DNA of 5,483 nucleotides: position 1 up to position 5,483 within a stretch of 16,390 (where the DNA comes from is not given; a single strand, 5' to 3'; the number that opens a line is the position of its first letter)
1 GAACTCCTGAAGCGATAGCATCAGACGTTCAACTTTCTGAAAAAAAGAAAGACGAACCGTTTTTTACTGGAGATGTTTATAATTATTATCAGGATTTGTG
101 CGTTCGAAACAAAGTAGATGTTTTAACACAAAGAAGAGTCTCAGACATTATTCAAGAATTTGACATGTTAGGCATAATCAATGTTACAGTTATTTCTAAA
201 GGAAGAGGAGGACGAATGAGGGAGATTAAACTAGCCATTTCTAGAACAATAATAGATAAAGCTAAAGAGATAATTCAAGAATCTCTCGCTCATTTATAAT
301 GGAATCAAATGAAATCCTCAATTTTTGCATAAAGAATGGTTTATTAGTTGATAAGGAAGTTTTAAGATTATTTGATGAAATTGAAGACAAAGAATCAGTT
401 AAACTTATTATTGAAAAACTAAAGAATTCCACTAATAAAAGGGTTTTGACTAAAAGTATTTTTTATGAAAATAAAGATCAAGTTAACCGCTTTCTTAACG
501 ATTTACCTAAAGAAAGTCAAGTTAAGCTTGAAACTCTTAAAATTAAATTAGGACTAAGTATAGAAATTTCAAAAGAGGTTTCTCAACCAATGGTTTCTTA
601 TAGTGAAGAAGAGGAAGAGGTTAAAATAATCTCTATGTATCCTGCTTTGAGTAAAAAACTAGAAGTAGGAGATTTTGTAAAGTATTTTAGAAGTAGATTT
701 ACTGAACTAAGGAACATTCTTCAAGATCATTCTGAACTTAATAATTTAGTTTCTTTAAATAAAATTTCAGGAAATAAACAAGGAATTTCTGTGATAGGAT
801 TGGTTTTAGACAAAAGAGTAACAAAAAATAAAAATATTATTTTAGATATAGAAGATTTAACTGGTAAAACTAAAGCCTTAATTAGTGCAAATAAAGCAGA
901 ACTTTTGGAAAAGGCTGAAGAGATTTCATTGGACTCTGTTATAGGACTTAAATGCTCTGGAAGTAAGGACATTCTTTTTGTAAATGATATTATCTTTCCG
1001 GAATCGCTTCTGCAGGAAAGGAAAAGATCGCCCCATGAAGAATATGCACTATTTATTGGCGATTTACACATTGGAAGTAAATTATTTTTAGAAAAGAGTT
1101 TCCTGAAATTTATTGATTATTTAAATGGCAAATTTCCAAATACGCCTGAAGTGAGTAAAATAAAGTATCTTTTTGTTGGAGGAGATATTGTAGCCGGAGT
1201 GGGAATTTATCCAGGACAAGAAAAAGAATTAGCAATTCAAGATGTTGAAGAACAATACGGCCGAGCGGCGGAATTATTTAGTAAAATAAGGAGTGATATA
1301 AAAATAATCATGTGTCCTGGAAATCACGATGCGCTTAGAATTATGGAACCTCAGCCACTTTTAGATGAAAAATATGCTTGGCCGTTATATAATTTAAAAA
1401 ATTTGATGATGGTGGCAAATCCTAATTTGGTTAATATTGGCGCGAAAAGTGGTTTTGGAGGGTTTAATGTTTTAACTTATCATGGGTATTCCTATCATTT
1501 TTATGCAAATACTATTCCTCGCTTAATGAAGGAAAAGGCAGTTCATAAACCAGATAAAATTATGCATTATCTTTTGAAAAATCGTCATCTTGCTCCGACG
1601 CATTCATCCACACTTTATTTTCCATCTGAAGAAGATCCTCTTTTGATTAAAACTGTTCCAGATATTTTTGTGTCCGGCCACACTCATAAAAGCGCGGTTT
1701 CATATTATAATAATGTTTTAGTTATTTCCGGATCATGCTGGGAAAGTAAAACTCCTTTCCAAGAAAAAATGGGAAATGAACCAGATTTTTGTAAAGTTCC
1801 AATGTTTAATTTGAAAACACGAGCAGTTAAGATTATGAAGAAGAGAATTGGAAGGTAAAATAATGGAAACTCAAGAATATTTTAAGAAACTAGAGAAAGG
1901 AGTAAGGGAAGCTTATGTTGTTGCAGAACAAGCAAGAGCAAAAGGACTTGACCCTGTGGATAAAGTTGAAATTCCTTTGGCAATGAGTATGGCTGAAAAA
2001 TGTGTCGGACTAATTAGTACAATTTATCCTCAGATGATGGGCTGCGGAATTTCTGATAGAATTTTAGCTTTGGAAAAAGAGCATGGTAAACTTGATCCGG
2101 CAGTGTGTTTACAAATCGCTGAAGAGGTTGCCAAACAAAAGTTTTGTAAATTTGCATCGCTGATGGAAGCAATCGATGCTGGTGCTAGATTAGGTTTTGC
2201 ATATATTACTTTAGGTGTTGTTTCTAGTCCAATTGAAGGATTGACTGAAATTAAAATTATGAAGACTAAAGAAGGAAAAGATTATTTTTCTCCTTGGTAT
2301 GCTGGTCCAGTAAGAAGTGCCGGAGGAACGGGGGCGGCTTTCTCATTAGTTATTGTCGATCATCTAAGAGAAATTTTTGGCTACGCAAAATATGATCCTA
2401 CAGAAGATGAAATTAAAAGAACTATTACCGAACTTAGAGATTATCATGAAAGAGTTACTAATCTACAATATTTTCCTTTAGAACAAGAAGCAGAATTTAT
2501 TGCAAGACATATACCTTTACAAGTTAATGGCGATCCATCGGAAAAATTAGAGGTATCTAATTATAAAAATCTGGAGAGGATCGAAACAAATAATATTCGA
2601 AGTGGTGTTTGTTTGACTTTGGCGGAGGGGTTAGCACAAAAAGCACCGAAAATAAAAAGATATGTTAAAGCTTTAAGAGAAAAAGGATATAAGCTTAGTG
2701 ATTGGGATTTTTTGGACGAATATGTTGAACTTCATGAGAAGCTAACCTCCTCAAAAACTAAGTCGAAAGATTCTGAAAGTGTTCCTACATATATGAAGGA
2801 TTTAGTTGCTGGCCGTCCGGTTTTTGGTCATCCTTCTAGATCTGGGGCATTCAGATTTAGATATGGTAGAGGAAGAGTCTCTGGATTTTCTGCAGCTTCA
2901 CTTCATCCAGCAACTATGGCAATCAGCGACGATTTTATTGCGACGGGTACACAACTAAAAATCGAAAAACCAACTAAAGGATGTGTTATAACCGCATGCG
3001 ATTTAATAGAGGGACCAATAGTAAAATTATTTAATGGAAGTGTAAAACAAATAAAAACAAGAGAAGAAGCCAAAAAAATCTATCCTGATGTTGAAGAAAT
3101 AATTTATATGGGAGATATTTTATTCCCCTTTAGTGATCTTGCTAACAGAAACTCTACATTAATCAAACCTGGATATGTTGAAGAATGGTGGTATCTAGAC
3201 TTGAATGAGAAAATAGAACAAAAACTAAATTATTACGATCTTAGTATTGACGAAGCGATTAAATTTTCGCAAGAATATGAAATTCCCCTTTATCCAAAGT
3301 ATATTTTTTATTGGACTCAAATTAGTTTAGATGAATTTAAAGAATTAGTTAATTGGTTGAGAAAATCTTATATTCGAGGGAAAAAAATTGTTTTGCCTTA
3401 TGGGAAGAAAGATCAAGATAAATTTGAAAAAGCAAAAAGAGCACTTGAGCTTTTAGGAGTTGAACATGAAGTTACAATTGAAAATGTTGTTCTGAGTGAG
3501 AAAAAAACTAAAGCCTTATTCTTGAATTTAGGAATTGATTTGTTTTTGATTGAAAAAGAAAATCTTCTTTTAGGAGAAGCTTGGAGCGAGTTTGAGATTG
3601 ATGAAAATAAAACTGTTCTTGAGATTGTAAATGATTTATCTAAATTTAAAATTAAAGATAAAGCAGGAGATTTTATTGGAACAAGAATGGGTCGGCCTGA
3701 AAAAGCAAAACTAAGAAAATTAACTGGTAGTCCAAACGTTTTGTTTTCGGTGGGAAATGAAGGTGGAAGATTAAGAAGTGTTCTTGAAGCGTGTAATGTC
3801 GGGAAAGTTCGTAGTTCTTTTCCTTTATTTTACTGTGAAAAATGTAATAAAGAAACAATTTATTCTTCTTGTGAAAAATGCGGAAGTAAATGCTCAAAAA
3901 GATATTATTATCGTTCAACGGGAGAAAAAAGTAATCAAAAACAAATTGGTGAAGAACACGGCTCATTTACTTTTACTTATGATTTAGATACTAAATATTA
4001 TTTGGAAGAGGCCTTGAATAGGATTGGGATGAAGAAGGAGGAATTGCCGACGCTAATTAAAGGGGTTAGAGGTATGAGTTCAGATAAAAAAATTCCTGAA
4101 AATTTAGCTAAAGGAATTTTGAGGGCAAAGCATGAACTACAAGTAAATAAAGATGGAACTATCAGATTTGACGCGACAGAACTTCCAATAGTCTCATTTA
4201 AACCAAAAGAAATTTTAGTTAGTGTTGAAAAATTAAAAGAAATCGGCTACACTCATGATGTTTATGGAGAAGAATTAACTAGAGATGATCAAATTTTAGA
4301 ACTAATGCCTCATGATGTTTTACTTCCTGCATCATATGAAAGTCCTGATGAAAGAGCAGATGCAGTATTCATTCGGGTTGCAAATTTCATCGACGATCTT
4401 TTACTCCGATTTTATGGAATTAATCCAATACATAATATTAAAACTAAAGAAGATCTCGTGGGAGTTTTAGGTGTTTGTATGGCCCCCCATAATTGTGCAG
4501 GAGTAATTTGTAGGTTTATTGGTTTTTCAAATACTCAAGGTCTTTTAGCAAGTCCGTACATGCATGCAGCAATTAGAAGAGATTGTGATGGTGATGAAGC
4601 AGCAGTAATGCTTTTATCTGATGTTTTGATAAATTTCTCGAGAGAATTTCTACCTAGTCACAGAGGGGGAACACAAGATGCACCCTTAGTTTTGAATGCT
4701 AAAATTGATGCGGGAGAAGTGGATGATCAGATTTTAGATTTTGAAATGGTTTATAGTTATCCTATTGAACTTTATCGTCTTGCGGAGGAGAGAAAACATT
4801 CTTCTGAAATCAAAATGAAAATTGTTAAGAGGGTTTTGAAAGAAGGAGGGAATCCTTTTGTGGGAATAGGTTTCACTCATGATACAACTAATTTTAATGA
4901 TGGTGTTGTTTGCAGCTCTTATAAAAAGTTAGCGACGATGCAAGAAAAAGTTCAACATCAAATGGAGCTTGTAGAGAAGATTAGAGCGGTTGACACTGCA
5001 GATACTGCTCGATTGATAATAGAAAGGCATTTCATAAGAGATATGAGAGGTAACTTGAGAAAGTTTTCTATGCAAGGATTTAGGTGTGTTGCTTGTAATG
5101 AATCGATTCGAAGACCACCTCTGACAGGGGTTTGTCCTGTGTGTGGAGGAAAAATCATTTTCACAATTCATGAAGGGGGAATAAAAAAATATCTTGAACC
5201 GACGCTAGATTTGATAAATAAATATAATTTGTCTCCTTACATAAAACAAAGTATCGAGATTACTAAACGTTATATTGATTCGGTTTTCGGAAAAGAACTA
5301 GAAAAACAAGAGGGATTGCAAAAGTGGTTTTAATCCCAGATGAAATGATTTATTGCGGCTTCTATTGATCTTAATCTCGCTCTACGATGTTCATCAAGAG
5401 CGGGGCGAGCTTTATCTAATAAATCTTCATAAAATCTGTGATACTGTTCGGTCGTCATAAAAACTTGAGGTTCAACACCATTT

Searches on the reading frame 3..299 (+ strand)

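Call 3: search_protein_families(library=pfam, proteins=[window:3-299:+], max_evalue=0.01)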
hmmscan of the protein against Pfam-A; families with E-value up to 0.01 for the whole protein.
window:3-299:+ (98 aa): 1 family
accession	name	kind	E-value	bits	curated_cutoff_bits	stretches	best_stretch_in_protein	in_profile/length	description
PF09079.17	Cdc6_C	-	8.3e-23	80.6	25.1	1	9-87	18-96/96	CDC6, C terminal winged helix domain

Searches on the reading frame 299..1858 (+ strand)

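Call 3: search_protein_families(library=pfam, proteins=[window:299-1858:+], max_evalue=0.01)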
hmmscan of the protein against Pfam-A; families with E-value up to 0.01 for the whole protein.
window:299-1858:+ (519 aa): 4 families
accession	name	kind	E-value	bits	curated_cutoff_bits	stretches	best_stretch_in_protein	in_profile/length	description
PF00149.33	Metallophos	-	5.7e-12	46.9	21.5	1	251-464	4-190/191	Calcineurin-like phosphoesterase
PF04042.21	DNA_pol_E_B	-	3.6e-10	40.1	29.1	1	312-465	58-207/210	DNA polymerase alpha/epsilon subunit B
PF01336.31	tRNA_anti-codon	-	0.00067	20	27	1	164-219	2-55/75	OB-fold nucleic acid binding domain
PF12850.12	Metallophos_2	-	0.0024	18.3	27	0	425-479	78-134/154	Calcineurin-like phosphoesterase superfamily domain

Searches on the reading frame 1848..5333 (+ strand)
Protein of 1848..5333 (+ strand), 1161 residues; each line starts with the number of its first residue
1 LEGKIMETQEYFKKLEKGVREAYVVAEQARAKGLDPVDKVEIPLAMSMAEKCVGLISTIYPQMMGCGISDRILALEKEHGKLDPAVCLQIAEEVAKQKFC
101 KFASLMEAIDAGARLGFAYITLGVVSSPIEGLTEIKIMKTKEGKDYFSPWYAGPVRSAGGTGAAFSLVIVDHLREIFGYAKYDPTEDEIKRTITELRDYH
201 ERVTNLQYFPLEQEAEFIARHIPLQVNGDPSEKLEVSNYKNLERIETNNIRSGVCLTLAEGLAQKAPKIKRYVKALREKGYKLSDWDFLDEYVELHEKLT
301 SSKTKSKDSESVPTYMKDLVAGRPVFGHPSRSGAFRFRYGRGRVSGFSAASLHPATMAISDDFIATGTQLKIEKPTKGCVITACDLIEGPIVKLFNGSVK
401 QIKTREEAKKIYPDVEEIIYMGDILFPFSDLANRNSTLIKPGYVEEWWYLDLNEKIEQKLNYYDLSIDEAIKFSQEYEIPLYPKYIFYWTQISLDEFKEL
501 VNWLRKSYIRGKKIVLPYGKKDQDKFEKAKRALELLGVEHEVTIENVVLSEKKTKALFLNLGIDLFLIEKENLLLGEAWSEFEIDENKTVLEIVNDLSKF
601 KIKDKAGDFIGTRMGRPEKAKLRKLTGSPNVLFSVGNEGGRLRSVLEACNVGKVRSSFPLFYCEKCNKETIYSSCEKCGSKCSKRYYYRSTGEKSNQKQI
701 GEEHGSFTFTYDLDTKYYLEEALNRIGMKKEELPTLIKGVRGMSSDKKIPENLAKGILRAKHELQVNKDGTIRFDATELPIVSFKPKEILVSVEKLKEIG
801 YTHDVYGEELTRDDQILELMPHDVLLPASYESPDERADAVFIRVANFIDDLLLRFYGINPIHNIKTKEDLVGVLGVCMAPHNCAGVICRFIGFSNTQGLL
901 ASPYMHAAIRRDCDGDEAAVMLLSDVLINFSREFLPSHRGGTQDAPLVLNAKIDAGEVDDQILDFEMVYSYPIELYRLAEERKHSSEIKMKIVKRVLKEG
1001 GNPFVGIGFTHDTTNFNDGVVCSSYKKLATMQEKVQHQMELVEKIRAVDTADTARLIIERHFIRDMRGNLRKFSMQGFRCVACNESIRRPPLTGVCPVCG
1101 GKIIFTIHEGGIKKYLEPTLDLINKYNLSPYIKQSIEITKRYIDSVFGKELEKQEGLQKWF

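Call 3: search_protein_families(library=pfam, proteins=[window:1848-5333:+], max_evalue=0.01)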
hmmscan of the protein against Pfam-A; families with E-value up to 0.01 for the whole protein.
window:1848-5333:+ (1161 aa): 3 families
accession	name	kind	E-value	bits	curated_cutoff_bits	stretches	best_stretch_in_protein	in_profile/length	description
PF24844.1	PolC_DP2_central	-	5.4e-109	364.9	24.3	1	313-691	12-366/372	DNA polymerase II large subunit DP2, central domain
PF24846.1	PolC_DP2_cat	-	2.9e-102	342.1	24.3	1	735-1034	6-299/299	DNA polymerase II large subunit DP2, catalytic domain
PF03833.19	PolC_DP2_N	-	2.9e-80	269.7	24.3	1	10-293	1-269/271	DNA polymerase II large subunit DP2, N-terminal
